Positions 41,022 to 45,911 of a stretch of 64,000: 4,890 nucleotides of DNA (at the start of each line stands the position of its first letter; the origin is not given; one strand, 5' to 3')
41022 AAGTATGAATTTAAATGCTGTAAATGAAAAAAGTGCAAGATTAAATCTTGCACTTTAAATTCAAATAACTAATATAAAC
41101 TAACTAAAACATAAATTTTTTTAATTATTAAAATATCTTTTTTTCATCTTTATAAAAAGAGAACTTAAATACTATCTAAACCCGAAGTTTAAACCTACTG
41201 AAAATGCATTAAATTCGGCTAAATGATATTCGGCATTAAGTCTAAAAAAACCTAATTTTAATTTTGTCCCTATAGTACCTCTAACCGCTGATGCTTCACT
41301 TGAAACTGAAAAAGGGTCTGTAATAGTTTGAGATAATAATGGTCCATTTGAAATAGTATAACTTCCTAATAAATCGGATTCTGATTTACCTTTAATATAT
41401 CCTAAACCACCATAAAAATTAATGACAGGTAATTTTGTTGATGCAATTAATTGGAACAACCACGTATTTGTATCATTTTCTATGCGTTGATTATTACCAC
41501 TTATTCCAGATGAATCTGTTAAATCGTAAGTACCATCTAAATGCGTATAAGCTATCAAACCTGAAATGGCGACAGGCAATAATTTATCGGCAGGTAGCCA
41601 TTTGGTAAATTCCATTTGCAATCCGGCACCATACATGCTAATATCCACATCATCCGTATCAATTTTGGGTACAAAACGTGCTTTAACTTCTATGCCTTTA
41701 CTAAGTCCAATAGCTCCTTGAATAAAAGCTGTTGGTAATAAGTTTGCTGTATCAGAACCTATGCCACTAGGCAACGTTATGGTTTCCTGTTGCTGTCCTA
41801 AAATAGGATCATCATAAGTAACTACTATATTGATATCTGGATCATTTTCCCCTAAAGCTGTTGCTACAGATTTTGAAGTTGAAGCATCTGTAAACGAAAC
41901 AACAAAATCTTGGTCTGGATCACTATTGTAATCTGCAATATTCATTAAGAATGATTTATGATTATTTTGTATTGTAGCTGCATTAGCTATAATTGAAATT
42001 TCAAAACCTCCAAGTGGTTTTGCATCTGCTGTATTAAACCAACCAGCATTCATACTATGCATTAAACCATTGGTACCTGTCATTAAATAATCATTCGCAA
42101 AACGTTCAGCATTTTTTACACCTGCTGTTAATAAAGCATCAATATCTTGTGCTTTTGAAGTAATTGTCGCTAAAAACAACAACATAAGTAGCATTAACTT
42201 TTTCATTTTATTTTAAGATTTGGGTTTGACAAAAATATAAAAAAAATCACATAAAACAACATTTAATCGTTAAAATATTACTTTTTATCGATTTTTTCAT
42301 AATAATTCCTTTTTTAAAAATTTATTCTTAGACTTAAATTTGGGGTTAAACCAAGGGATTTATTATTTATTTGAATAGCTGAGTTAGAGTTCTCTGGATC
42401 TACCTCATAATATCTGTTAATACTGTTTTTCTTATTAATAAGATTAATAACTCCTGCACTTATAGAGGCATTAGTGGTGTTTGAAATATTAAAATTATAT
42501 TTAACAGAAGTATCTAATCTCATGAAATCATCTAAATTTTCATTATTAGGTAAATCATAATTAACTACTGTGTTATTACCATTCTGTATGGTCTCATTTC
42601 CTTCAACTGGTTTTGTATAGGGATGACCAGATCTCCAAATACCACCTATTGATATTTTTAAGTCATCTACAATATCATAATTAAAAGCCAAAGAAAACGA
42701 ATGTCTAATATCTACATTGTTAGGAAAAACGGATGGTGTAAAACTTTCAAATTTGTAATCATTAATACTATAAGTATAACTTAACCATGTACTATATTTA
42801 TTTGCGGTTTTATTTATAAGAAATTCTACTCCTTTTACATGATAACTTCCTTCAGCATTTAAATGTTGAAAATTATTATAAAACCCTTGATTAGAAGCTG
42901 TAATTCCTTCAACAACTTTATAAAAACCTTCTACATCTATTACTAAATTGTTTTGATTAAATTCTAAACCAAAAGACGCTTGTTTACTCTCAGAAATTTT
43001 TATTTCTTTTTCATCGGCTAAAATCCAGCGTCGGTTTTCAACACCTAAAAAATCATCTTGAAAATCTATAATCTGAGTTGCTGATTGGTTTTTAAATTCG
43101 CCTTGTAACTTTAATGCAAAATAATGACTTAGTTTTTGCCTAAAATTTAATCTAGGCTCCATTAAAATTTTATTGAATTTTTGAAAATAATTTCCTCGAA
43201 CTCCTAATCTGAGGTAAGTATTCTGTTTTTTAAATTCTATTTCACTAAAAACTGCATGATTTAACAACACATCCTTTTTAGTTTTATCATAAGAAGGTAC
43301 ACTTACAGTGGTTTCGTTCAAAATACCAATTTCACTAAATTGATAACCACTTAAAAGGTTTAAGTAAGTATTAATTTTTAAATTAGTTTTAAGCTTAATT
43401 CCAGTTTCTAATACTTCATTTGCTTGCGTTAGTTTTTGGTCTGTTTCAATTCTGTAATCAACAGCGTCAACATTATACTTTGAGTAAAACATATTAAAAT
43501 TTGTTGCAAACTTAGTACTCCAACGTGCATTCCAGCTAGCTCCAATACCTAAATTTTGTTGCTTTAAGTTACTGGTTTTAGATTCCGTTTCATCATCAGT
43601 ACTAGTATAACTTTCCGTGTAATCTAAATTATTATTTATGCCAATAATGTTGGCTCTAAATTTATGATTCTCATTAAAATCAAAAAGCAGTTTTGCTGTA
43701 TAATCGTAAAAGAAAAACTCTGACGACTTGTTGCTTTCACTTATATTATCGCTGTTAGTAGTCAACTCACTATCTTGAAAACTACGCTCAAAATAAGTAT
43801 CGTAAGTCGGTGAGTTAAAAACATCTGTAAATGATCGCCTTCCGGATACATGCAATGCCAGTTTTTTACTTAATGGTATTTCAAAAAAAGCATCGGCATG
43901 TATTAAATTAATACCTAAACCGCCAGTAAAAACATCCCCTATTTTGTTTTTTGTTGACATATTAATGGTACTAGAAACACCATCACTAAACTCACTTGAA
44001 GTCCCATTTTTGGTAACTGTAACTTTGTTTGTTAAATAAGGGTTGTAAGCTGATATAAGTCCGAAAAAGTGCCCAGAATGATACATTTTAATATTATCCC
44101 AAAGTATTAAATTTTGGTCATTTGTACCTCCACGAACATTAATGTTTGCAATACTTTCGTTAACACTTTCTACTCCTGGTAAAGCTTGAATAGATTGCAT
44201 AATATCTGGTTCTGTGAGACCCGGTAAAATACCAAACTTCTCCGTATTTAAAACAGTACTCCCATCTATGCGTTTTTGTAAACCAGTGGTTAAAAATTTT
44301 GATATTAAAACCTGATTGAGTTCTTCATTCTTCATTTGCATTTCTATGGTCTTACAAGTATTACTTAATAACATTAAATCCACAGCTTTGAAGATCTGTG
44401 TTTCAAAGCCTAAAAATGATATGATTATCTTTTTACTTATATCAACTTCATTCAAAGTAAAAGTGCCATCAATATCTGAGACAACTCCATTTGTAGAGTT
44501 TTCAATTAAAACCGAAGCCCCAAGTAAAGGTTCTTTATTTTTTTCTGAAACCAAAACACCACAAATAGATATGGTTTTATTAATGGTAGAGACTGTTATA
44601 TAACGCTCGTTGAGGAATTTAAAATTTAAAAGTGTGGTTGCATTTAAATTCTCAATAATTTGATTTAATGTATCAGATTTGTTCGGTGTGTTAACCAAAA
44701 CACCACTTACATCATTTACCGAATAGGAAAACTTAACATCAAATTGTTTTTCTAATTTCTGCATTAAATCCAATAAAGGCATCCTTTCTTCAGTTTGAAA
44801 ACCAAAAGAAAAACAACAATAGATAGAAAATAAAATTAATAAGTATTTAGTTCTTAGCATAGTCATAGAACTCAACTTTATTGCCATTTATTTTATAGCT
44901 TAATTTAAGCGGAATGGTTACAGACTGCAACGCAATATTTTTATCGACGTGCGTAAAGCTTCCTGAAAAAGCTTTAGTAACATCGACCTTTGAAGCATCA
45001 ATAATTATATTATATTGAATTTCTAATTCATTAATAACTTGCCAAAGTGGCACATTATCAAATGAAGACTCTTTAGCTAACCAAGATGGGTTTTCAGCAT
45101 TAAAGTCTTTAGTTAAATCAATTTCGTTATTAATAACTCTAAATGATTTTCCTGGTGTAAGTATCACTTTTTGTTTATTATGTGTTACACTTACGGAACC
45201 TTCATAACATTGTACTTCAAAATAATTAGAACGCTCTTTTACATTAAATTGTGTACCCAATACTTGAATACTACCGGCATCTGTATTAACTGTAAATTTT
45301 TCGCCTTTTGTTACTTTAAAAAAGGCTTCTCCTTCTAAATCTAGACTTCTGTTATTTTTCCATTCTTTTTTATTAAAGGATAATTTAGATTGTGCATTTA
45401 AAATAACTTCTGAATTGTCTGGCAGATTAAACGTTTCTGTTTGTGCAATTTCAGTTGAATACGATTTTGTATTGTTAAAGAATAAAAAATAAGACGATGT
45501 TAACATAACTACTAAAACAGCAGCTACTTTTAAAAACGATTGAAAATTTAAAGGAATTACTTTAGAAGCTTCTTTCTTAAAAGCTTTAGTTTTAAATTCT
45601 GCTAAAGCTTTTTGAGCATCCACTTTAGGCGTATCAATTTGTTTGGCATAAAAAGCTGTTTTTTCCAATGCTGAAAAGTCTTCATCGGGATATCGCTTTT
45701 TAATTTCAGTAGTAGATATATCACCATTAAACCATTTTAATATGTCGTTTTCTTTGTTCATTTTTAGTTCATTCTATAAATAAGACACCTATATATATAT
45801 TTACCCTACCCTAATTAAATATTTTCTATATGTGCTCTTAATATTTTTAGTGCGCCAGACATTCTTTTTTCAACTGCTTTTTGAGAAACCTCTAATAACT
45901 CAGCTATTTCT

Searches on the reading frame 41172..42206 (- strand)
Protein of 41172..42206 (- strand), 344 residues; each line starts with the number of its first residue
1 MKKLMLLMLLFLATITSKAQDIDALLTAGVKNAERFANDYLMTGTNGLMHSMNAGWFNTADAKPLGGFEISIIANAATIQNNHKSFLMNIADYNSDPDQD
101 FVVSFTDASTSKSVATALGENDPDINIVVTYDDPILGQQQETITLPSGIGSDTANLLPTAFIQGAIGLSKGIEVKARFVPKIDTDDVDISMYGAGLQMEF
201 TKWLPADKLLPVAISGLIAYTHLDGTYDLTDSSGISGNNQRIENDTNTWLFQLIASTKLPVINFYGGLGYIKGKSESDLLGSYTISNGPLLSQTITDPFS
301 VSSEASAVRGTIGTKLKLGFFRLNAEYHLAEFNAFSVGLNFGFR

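Call 5: search_protein_families(library=pfam, proteins=[window:41172-42206:-], max_evalue=0.01)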
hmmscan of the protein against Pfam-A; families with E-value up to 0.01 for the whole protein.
window:41172-42206:- (344 aa): 1 family
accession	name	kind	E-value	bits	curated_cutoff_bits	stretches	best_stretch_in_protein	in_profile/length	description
PF20230.4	DUF6588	-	1.1e-114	383.3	27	1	1-343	1-319/319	Family of unknown function (DUF6588)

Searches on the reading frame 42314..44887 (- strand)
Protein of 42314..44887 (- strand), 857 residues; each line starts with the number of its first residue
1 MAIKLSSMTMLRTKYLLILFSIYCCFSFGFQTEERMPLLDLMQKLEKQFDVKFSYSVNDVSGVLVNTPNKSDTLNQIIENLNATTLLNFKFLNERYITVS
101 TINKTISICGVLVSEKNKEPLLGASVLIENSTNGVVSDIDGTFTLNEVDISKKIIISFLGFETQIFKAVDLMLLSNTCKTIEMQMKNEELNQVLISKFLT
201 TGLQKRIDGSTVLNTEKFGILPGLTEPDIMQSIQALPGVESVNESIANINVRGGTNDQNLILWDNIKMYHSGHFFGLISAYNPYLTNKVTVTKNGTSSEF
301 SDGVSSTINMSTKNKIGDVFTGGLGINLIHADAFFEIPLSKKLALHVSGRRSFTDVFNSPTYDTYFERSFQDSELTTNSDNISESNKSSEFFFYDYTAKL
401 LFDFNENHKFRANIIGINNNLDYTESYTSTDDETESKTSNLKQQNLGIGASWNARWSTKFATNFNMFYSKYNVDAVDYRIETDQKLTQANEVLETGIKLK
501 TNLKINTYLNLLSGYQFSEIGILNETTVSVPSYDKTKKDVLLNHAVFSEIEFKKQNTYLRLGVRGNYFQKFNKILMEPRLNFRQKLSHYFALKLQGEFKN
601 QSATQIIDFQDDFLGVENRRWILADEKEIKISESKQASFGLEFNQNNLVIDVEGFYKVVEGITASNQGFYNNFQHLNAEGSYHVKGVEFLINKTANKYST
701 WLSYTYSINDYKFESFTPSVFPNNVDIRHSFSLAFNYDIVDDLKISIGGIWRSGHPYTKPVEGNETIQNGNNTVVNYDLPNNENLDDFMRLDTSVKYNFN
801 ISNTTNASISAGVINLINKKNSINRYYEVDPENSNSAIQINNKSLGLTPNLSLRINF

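Call 5: search_protein_families(library=pfam, proteins=[window:42314-44887:-], max_evalue=0.01)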
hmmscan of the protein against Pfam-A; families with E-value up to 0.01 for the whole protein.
window:42314-44887:- (857 aa): 4 families
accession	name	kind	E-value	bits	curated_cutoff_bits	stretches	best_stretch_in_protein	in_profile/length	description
PF13715.12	CarbopepD_reg_2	-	1.3e-13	51.2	32.2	1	108-194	1-87/88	CarboxypepD_reg-like domain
PF13620.12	CarboxypepD_reg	-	8.6e-06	26.5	32.3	1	110-172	4-70/82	Carboxypeptidase regulatory-like domain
PF07715.20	Plug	-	1e-05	26.4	23.9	1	228-301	24-100/107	TonB-dependent Receptor Plug Domain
PF16344.10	FecR_C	-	1.8e-05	25.2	24.4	1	35-99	6-70/70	FecR, C-terminal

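Call 27: search_protein_families(library=ncbifam, proteins=[window:42314-44887:-], max_evalue=0.01)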
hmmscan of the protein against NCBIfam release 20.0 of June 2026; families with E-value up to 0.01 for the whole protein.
window:42314-44887:- (857 aa): 1 family
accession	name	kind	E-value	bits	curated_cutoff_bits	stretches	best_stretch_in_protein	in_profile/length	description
TIGR04056.1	OMP_RagA_SusC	subfamily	7.8e-16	57.6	368.25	1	109-294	4-183/981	SusC/RagA family TonB-linked outer membrane protein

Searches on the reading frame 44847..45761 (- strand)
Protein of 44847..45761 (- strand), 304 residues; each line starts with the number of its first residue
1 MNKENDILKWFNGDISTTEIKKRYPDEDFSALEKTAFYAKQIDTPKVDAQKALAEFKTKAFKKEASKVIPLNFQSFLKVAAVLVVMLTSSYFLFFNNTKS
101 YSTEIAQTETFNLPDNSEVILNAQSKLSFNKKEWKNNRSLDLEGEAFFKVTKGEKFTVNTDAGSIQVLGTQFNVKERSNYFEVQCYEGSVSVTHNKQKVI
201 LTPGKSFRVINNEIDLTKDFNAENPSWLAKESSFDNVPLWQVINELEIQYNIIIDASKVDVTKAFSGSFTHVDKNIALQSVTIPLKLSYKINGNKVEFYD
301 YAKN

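Call 5: search_protein_families(library=pfam, proteins=[window:44847-45761:-], max_evalue=0.01)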
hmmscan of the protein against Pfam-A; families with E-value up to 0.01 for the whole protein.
window:44847-45761:- (304 aa): 3 families
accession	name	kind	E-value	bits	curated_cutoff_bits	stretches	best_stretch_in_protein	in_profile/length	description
PF04773.18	FecR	-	8.3e-20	71.5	24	1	101-190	3-96/97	FecR protein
PF16344.10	FecR_C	-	2.5e-05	24.6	24.4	1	233-296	3-68/70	FecR, C-terminal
PF21621.3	MPI_cupin_dom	-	0.0078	16.6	27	0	173-209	23-59/79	Mannose-6-phosphate isomerase, cupin domain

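Call 27: search_protein_families(library=ncbifam, proteins=[window:44847-45761:-], max_evalue=0.01)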
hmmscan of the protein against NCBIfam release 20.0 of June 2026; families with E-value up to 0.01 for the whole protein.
window:44847-45761:- (304 aa): 2 families
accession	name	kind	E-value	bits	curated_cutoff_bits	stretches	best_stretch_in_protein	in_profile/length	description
NF007296.1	PRK09774.1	equivalog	2.2e-12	46.7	385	1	101-288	107-301/313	ferric citrate uptake sigma factor regulator FecR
NF047849.1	Lsa33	exception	2.4e-05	23.7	420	1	144-198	112-173/310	surface adhesin Lsa33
